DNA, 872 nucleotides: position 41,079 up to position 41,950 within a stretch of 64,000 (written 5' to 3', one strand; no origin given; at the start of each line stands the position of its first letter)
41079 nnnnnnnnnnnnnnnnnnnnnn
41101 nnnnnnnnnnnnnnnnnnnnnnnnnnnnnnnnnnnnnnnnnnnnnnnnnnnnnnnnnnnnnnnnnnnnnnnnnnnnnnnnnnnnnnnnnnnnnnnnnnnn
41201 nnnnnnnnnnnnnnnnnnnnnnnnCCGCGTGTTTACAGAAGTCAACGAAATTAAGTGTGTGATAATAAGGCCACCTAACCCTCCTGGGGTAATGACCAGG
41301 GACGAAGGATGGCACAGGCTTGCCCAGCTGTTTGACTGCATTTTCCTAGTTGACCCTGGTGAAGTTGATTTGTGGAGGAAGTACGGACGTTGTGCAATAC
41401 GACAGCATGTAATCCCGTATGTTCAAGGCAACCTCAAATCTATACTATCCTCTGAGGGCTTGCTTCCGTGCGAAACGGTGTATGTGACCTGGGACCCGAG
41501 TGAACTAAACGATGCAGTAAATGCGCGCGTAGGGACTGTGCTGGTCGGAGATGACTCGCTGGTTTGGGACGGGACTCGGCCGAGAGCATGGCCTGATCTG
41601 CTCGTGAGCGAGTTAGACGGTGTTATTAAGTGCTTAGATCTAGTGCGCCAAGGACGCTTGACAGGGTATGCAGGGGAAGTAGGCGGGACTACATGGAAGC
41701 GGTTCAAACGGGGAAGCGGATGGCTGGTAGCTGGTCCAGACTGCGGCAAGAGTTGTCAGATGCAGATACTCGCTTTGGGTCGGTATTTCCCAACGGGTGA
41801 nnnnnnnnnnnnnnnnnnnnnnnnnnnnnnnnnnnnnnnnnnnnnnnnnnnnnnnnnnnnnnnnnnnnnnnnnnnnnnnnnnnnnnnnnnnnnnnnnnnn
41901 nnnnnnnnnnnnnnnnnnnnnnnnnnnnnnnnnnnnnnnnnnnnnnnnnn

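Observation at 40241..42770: Prophage-encoded DprA(Smf) tightly coupled to a ComF-like PRTase/zinc-ribbon protein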

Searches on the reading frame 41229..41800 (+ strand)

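Call 38: search_protein_families(library=pfam, proteins=[window:41229-41800:+], max_evalue=1)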
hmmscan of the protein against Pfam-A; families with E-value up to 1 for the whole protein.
window:41229-41800:+ (190 aa): 1 family
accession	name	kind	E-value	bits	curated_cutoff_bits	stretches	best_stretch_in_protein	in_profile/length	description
PF13371.12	TPR_9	-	0.25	11.8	35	1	24-58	7-41/73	Tetratricopeptide repeat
